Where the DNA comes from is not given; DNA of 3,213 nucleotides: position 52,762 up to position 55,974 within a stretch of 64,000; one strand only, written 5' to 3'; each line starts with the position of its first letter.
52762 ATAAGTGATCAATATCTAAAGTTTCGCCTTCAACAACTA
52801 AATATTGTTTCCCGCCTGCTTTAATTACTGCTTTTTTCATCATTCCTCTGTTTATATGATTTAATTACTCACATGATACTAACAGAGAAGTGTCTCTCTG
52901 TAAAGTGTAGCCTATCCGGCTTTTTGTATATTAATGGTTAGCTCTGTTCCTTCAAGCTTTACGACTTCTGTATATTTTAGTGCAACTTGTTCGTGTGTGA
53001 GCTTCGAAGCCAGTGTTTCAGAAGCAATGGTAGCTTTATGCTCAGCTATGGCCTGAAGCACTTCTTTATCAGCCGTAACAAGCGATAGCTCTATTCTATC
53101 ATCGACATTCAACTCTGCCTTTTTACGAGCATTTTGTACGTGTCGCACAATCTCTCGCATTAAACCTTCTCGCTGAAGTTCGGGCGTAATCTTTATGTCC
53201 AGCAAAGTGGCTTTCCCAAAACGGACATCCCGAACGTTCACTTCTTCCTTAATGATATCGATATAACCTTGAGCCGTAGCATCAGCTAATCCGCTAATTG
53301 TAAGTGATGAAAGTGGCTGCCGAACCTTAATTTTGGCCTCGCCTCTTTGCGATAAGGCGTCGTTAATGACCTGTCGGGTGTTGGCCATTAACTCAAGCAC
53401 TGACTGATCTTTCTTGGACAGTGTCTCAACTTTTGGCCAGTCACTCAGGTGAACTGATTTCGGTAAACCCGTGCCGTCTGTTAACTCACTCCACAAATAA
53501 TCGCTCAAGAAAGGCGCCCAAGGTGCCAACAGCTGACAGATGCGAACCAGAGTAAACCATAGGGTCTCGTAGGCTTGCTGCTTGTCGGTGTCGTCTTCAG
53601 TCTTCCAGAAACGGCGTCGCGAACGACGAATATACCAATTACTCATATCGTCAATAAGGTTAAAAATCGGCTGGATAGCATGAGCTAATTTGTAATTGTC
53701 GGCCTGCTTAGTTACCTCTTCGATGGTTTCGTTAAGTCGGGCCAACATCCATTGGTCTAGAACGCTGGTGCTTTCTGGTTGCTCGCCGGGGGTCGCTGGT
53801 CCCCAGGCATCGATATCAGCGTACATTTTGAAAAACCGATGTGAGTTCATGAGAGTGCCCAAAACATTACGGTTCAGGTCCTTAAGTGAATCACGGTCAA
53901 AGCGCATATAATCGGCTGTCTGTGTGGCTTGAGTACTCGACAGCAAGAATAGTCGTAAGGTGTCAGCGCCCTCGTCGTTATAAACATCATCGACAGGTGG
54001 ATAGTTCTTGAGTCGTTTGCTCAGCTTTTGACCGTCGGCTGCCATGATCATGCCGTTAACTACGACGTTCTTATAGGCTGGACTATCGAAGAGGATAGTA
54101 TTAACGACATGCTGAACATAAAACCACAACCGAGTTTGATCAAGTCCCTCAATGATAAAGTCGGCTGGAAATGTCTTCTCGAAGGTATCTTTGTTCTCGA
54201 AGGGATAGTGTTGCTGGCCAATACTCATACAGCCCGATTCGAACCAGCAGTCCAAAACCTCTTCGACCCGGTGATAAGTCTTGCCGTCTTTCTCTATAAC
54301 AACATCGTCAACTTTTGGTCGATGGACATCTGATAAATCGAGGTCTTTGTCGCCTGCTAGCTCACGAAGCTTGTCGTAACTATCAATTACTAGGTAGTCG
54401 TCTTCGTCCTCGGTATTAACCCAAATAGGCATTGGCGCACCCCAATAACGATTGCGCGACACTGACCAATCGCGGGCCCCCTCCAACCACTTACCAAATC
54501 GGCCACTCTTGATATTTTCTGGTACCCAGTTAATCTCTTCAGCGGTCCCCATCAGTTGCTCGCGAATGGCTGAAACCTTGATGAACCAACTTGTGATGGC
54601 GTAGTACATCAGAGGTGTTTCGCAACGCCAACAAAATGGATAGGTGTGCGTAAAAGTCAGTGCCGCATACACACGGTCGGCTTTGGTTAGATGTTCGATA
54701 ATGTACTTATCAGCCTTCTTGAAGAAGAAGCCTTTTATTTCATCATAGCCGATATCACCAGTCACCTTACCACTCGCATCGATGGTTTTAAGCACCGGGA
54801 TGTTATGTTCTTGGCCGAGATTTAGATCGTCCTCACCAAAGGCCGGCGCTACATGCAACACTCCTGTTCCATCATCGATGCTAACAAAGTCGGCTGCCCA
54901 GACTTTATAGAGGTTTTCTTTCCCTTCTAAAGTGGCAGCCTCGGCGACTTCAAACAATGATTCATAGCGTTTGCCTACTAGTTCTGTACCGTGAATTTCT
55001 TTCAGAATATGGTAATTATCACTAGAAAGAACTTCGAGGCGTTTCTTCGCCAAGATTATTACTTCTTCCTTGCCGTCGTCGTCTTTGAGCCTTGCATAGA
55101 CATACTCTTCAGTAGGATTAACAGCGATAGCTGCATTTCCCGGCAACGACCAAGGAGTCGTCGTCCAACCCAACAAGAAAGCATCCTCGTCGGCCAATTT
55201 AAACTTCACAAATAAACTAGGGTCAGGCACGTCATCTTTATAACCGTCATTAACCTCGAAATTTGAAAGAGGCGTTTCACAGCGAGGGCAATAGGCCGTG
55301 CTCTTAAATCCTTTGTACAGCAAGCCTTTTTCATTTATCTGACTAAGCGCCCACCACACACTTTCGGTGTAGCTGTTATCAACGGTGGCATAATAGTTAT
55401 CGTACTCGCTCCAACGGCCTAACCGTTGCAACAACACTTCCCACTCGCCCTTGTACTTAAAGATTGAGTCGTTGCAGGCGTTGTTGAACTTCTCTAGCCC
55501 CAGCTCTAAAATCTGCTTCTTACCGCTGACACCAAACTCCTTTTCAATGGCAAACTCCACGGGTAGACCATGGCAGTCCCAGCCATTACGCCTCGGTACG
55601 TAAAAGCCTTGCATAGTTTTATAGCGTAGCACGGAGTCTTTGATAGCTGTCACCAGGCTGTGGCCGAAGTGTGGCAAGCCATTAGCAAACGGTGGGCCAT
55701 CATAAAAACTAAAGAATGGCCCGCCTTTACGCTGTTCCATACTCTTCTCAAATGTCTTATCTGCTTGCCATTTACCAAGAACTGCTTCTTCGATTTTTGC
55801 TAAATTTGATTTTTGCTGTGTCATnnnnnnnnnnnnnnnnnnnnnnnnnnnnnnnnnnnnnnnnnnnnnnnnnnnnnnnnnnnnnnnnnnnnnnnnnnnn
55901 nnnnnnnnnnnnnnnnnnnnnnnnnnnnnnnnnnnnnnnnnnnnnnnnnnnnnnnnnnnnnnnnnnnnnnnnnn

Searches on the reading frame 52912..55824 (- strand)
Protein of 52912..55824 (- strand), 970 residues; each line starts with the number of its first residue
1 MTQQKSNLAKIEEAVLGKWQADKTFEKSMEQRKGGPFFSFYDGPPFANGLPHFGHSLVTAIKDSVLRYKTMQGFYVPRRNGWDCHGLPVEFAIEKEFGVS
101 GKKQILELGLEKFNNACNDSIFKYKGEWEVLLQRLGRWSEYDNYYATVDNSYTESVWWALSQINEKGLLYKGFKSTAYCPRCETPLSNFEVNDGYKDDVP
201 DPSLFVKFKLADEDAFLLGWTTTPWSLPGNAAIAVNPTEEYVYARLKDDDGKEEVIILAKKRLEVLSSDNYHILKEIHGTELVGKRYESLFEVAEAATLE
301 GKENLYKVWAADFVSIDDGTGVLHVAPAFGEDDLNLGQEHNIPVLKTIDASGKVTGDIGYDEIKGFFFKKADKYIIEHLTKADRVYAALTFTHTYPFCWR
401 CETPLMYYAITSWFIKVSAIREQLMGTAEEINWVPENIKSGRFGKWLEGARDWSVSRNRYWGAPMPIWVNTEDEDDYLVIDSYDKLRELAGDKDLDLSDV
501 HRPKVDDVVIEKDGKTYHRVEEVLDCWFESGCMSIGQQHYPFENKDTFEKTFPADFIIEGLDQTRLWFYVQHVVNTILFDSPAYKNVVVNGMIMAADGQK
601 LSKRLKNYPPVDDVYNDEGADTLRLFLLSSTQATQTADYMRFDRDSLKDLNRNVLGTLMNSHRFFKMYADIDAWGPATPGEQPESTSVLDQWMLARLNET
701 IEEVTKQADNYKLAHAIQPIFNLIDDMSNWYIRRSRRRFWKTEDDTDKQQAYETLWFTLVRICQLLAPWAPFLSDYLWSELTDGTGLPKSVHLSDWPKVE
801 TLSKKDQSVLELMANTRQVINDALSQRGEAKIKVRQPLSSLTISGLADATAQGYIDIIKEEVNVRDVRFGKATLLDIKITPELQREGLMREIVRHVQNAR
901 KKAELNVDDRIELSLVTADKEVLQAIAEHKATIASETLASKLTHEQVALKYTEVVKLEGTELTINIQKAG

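Call 10: find_homologous_proteins(query=window:52912-55824:-, max_evalue=1e-50)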
Query window:52912-55824:- (970 aa): 8000 proteins with E <= 1e-50 among 8000 candidates; the best 120 are listed.
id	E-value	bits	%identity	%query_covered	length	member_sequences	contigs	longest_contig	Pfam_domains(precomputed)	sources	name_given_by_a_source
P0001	0.0e+0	2261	100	100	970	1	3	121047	PF09334.18,PF08264.20,PF00133.29,PF19302.5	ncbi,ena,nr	ncbi:MAG TPA: isoleucine--tRNA ligase [Candidatus Saccharibacteria bacterium]|nr:isoleucine--tRNA li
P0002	0.0e+0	1950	85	100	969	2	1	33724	PF09334.18,PF08264.20,PF00133.29,PF19302.5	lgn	-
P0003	0.0e+0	1900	83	100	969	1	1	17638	PF09334.18,PF08264.20,PF00133.29,PF19302.5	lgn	-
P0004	0.0e+0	1889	83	100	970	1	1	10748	PF09334.18,PF08264.20,PF00133.29,PF19302.5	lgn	-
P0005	0.0e+0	1884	82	100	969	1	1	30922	PF09334.18,PF08264.20,PF00133.29,PF19302.5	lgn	-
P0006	0.0e+0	1880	82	100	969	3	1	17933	PF09334.18,PF08264.20,PF00133.29,PF19302.5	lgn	-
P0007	0.0e+0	1870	81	100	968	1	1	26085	PF09334.18,PF08264.20,PF00133.29,PF19302.5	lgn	-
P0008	0.0e+0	1866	81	100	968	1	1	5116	PF09334.18,PF08264.20,PF00133.29,PF19302.5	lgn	-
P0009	0.0e+0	1851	81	98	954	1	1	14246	PF09334.18,PF08264.20,PF00133.29,PF19302.5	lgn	-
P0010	0.0e+0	1844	80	100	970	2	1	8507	PF09334.18,PF08264.20,PF00133.29,PF19302.5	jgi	jgi:isoleucyl-tRNA synthetase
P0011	0.0e+0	1839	79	100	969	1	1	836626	PF09334.18,PF08264.20,PF00133.29,PF19302.5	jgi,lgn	-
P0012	0.0e+0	1825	80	100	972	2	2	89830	PF09334.18,PF08264.20,PF00133.29,PF19302.5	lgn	-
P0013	0.0e+0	1821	79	100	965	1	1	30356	PF09334.18,PF08264.20,PF00133.29,PF19302.5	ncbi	-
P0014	0.0e+0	1819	80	100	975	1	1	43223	PF09334.18,PF08264.20,PF00133.29,PF19302.5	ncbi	-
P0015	0.0e+0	1818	79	100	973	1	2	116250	PF09334.18,PF08264.20,PF00133.29,PF19302.5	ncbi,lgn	-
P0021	0.0e+0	1786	78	100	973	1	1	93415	PF09334.18,PF08264.20,PF00133.29,PF19302.5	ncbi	-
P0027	0.0e+0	1685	73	99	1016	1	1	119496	PF09334.18,PF08264.20,PF00133.29,PF19302.5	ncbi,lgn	-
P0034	0.0e+0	1621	70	100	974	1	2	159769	PF09334.18,PF08264.20,PF00133.29,PF19302.5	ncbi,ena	-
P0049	0.0e+0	1581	69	100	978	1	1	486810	PF09334.18,PF08264.20,PF00133.29,PF19302.5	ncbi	-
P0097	0.0e+0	1503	67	100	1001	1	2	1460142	PF09334.18,PF08264.20,PF00133.29,PF19302.5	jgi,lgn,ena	-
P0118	0.0e+0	1480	66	99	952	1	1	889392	PF09334.18,PF08264.20,PF00133.29,PF19302.5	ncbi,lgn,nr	ncbi:MAG TPA: isoleucine--tRNA ligase [Candidatus Saccharimonadales bacterium]|nr:isoleucine--tRNA l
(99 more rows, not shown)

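Call 11: find_encoding_contigs(protein=window:52912-55824:-, flank=3000, max_places=6)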
Protein window:52912-55824:- (970 aa): 4 contigs read that carry it; 1 place shown.
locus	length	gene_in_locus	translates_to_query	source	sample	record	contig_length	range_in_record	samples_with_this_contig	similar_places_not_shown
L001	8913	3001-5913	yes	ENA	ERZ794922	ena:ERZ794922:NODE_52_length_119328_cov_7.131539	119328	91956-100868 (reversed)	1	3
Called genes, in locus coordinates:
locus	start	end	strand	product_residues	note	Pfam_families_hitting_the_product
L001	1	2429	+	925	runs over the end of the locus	PF08471:Ribonuc_red_2_N, PF02867:Ribonuc_red_lgC, PF12637:TSCPD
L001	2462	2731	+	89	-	-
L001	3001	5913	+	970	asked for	PF00133:tRNA-synt_1, PF09334:tRNA-synt_1g, PF08264:Anticodon_1, PF19302:DUF5915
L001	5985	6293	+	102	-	PF00829:Ribosomal_L21p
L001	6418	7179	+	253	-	PF00142:Fer4_NifH (weak), PF01656:CbiA, PF02374:ArsA_ATPase (weak), PF06564:CBP_BcsQ, PF09140:MipZ, PF10609:ParA, PF13614:AAA_31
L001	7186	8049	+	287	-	PF02195:ParB_N, PF17762:HTH_ParB, PF23552:ParB_C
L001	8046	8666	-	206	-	PF10502:Peptidase_S26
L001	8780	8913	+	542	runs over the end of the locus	PF03816:LytR_cpsA_psr, PF13399:LytR_C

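Call 13: find_related_loci(query=A1, collection=genome_contigs, flank=1500)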
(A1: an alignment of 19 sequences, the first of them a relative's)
Query A1 (970 aa) in genome_contigs; peptide patterns used: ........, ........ (x = any residue, [..] = any of these).
600 stretches matched a pattern (row limit reached: there are more); 597 encode a relative of the query (tblastn E <= 1e-3); the best 80 are kept; 80 distinct loci.
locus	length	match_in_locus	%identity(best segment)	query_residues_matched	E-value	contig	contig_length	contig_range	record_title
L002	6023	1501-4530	62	1-969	0e+0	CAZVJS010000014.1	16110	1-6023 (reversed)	MAG TPA_asm: uncultured Candidatus Saccharibacteria bacterium isolate SRP200132_co1_71 genome assembly, contig: NODE_628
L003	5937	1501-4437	60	3-969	0e+0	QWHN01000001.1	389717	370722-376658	MAG: Candidatus Saccharibacteria bacterium CPR2 test_scaffold_49, whole genome shotgun sequence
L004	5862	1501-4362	63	4-969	0e+0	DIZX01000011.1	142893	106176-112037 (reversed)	MAG TPA_asm: Patescibacteria group bacterium UBA6017 UBA6017_contig_56, whole genome shotgun sequence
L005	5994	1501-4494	57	4-969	0e+0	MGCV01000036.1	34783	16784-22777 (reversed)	MAG: Candidatus Saccharibacteria bacterium RIFCSPHIGHO2_12_FULL_47_17 rifcsphigho2_12_scaffold_6804, whole genome shotgu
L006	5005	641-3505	59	11-969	0e+0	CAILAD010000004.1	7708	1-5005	uncultured bacterium isolate Umea_bin-07027 genome assembly, contig: bin-07027:04/49, whole genome shotgun sequence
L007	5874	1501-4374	58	7-968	0e+0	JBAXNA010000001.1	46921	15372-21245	MAG: Candidatus Saccharibacteria bacterium isolate ELA467 MAG467_1, whole genome shotgun sequence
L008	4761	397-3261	57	4-968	0e+0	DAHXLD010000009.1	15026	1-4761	MAG TPA_asm: Candidatus Saccharibacteria bacterium isolate clean1590 k141_809600, whole genome shotgun sequence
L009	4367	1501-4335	57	2-942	0e+0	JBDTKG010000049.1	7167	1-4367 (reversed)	MAG: Candidatus Saccharimonadales bacterium isolate cluster2_bin.71 k127_5361432, whole genome shotgun sequence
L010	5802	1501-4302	54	1-944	0e+0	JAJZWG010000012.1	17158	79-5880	MAG: bacterium isolate TL1-1.bin25 NODE_2328_length_17158_cov_1.984323, whole genome shotgun sequence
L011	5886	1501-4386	51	4-969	0e+0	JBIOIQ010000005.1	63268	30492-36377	MAG: Candidatus Saccharimonadia bacterium isolate GcC11-16 k141_330611_length_63268_cov_38.0000, whole genome shotgun se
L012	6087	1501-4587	48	4-969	0e+0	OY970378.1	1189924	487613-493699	MAG: Candidatus Parcubacteria bacterium isolate MFD01275.bin.c.8 genome assembly, chromosome: 1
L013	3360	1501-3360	64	4-625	0e+0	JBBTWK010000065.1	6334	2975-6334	MAG: Patescibacteria group bacterium isolate H41-bin145_1 H41_bin145_1_000000000065, whole genome shotgun sequence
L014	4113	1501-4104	47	5-869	0e+0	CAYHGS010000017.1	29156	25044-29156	MAG TPA_asm: uncultured Candidatus Peribacteria bacterium isolate ERP119702_co1_249 genome assembly, contig: NODE_1563_l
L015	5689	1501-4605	47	5-968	0e+0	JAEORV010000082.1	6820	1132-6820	MAG: Promethearchaeota archaeon isolate Yap150.bin8.212 contig-145_28220, whole genome shotgun sequence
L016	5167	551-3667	41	2-968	0e+0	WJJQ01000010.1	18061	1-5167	MAG: Candidatus Peregrinibacteria bacterium isolate Bin_256 k141_266180, whole genome shotgun sequence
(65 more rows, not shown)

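Call 23: find_encoding_contigs(protein=P0002, flank=700, max_places=2)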
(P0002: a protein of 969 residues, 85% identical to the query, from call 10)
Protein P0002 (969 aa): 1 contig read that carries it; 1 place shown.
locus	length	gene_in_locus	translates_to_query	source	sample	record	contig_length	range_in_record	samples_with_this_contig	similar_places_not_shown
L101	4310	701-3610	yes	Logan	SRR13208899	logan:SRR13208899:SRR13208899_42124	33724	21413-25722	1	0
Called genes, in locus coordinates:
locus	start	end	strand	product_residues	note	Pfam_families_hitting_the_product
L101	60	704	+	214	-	PF03848:TehB (weak), PF05401:NodS, PF13489:Methyltransf_23, PF13847:Methyltransf_31, PF08241:Methyltransf_11, PF08242:Methyltransf_12, PF13649:Methyltransf_25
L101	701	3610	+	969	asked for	PF00133:tRNA-synt_1, PF09334:tRNA-synt_1g, PF08264:Anticodon_1, PF19302:DUF5915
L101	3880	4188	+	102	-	PF00829:Ribosomal_L21p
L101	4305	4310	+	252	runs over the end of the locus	PF00142:Fer4_NifH, PF01656:CbiA, PF02374:ArsA_ATPase (weak), PF06564:CBP_BcsQ (weak), PF09140:MipZ (weak), PF10609:ParA, PF13614:AAA_31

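Call 24: find_encoding_contigs(protein=P0005, flank=700, max_places=2)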
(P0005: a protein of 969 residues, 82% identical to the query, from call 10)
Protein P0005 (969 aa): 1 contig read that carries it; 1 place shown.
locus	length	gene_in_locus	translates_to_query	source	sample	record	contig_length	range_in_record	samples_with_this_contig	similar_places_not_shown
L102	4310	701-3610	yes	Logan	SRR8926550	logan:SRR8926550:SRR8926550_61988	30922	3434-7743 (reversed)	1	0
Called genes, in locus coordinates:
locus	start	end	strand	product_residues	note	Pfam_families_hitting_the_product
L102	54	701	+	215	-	PF03848:TehB (weak), PF05175:MTS, PF01739:CheR (faint), PF13489:Methyltransf_23, PF13847:Methyltransf_31, PF08241:Methyltransf_11, PF08242:Methyltransf_12, PF13649:Methyltransf_25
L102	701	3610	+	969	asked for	PF00133:tRNA-synt_1, PF09334:tRNA-synt_1g, PF08264:Anticodon_1, PF19302:DUF5915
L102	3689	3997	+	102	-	PF00829:Ribosomal_L21p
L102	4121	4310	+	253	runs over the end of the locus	PF00142:Fer4_NifH (weak), PF01656:CbiA, PF02374:ArsA_ATPase (weak), PF06564:CBP_BcsQ, PF09140:MipZ, PF10609:ParA, PF13614:AAA_31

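Call 25: find_encoding_contigs(protein=P0011, flank=700, max_places=2)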
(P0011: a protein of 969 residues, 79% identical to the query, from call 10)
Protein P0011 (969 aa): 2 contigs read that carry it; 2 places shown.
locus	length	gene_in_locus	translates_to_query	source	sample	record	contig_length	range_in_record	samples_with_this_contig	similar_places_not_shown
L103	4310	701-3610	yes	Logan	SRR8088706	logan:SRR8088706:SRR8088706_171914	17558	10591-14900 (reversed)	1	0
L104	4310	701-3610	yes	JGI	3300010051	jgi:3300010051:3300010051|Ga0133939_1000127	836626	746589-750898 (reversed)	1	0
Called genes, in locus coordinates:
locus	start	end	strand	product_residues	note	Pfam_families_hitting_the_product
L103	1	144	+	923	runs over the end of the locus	PF08471:Ribonuc_red_2_N, PF02867:Ribonuc_red_lgC, PF12637:TSCPD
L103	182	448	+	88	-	-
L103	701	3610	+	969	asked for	PF00133:tRNA-synt_1, PF09334:tRNA-synt_1g, PF08264:Anticodon_1, PF19302:DUF5915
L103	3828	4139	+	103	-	PF00829:Ribosomal_L21p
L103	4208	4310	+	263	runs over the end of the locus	PF00142:Fer4_NifH (weak), PF02374:ArsA_ATPase (weak), PF06564:CBP_BcsQ, PF09140:MipZ, PF10609:ParA, PF13614:AAA_31, PF01656:CbiA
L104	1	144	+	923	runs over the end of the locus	PF08471:Ribonuc_red_2_N, PF02867:Ribonuc_red_lgC, PF12637:TSCPD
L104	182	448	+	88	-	-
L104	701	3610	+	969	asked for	PF00133:tRNA-synt_1, PF09334:tRNA-synt_1g, PF08264:Anticodon_1, PF19302:DUF5915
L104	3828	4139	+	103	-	PF00829:Ribosomal_L21p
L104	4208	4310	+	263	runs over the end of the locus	PF00142:Fer4_NifH (weak), PF02374:ArsA_ATPase (weak), PF06564:CBP_BcsQ, PF09140:MipZ, PF10609:ParA, PF13614:AAA_31, PF01656:CbiA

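Call 26: find_encoding_contigs(protein=P0015, flank=700, max_places=2)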
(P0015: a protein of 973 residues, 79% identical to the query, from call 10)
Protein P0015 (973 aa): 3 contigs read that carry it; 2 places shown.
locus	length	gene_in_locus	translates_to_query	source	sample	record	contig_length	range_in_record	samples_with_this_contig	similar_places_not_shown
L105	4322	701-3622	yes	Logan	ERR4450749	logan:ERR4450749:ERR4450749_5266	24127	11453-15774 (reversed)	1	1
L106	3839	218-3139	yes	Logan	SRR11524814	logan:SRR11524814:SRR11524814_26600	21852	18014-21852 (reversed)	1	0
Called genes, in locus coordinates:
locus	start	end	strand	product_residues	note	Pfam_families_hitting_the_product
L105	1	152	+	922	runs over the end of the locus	PF08471:Ribonuc_red_2_N, PF02867:Ribonuc_red_lgC, PF12637:TSCPD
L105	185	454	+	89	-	-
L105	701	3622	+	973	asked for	PF00133:tRNA-synt_1, PF09334:tRNA-synt_1g (weak), PF08264:Anticodon_1, PF19302:DUF5915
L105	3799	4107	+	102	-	PF00829:Ribosomal_L21p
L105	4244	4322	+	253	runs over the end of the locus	PF00142:Fer4_NifH (weak), PF01656:CbiA, PF02374:ArsA_ATPase (weak), PF06564:CBP_BcsQ, PF09140:MipZ, PF10609:ParA, PF13614:AAA_31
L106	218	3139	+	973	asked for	PF00133:tRNA-synt_1, PF09334:tRNA-synt_1g (weak), PF08264:Anticodon_1, PF19302:DUF5915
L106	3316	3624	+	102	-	PF00829:Ribosomal_L21p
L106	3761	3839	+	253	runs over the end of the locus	PF00142:Fer4_NifH (weak), PF01656:CbiA, PF02374:ArsA_ATPase (weak), PF06564:CBP_BcsQ, PF09140:MipZ, PF10609:ParA, PF13614:AAA_31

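Call 27: find_encoding_contigs(protein=P0027, flank=700, max_places=2)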
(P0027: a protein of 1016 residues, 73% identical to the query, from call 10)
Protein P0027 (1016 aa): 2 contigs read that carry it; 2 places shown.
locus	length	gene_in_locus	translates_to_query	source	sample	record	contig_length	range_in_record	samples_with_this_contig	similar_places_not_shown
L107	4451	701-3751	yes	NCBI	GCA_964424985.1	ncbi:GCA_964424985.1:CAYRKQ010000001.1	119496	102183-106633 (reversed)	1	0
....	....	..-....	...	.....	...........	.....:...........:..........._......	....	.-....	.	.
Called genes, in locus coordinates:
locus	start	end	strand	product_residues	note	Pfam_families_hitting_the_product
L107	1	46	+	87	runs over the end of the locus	-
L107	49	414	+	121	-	-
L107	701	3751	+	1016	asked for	PF00133:tRNA-synt_1, PF09334:tRNA-synt_1g (weak), PF08264:Anticodon_1, PF19302:DUF5915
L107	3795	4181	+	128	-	PF06262:Zincin_1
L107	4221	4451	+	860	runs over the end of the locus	-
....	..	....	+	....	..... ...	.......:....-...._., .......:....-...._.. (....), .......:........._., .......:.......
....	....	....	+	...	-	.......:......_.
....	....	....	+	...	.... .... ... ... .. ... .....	-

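Call 29: find_encoding_contigs(protein=P0021, flank=700, max_places=2)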
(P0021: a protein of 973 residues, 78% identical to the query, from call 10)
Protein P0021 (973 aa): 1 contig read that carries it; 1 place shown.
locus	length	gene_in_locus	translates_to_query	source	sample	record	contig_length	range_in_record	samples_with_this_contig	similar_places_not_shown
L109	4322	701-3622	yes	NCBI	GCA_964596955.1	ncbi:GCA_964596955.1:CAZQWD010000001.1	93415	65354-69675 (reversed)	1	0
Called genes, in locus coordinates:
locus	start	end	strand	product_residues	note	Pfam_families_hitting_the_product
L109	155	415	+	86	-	-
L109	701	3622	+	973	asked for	PF00133:tRNA-synt_1, PF09334:tRNA-synt_1g, PF08264:Anticodon_1, PF19302:DUF5915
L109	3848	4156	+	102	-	PF00829:Ribosomal_L21p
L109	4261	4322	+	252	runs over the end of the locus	PF00142:Fer4_NifH (weak), PF01656:CbiA, PF02374:ArsA_ATPase (weak), PF06564:CBP_BcsQ, PF09140:MipZ (weak), PF10609:ParA, PF13614:AAA_31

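Call 30: find_encoding_contigs(protein=P0034, flank=700, max_places=2)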
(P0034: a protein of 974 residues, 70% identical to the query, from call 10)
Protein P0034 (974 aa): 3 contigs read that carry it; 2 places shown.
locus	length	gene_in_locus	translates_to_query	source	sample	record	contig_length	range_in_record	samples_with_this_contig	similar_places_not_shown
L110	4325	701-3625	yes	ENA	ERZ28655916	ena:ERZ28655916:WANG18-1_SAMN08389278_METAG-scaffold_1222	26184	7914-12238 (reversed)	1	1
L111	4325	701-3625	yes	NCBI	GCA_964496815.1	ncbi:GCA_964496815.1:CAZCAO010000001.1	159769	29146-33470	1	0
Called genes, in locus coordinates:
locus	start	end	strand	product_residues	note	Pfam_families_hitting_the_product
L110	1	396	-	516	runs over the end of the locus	PF00224:PK, PF03328:HpcH_HpaI (weak), PF02887:PK_C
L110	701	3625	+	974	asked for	PF00133:tRNA-synt_1, PF09334:tRNA-synt_1g, PF08264:Anticodon_1, PF19302:DUF5915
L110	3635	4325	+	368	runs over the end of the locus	PF01098:FTSW_RODA_SPOVE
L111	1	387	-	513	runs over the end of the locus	PF00224:PK, PF03328:HpcH_HpaI (weak), PF02887:PK_C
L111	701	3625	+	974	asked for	PF00133:tRNA-synt_1, PF09334:tRNA-synt_1g, PF08264:Anticodon_1, PF19302:DUF5915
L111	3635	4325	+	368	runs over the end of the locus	PF01098:FTSW_RODA_SPOVE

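Call 31: find_encoding_contigs(protein=P0049, flank=700, max_places=2)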
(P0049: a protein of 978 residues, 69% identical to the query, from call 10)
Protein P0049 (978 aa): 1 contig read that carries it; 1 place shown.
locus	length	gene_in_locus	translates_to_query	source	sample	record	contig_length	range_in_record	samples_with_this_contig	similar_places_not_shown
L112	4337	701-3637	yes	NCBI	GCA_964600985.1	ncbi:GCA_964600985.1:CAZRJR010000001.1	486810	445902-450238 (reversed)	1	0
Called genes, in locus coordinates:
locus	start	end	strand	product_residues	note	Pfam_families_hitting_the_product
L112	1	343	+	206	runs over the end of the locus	-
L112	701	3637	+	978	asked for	PF00133:tRNA-synt_1, PF09334:tRNA-synt_1g, PF08264:Anticodon_1, PF19302:DUF5915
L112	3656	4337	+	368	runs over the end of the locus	PF01098:FTSW_RODA_SPOVE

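Call 32: find_encoding_contigs(protein=P0097, flank=700, max_places=2)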
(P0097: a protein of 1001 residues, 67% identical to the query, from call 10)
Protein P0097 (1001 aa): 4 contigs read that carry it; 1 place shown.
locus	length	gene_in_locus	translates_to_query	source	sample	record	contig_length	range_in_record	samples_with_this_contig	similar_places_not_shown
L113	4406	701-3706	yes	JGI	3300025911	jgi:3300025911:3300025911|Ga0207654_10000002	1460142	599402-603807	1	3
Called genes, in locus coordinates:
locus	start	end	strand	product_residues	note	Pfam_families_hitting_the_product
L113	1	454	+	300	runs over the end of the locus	-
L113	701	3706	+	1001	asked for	PF00133:tRNA-synt_1, PF09334:tRNA-synt_1g (weak), PF08264:Anticodon_1, PF19302:DUF5915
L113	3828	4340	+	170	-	PF08645:PNK3P, PF00702:Hydrolase, PF13419:HAD_2, PF13242:Hydrolase_like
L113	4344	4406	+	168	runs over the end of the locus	PF00293:NUDIX (weak)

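Call 33: find_encoding_contigs(protein=P0118, flank=700, max_places=2)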
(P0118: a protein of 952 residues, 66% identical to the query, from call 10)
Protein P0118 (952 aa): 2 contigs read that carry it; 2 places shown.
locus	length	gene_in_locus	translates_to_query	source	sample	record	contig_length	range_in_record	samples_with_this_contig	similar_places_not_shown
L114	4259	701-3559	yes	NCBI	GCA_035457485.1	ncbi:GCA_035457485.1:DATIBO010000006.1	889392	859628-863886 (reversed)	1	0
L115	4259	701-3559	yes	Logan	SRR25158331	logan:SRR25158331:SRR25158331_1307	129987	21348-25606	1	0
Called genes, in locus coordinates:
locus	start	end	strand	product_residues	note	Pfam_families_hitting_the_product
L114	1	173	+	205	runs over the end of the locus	PF07884:VKOR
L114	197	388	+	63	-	-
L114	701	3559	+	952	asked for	PF00133:tRNA-synt_1, PF09334:tRNA-synt_1g (faint), PF08264:Anticodon_1, PF19302:DUF5915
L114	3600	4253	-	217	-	-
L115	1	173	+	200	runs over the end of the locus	PF07884:VKOR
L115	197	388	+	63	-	-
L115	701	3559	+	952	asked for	PF00133:tRNA-synt_1, PF09334:tRNA-synt_1g (faint), PF08264:Anticodon_1, PF19302:DUF5915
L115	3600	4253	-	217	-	-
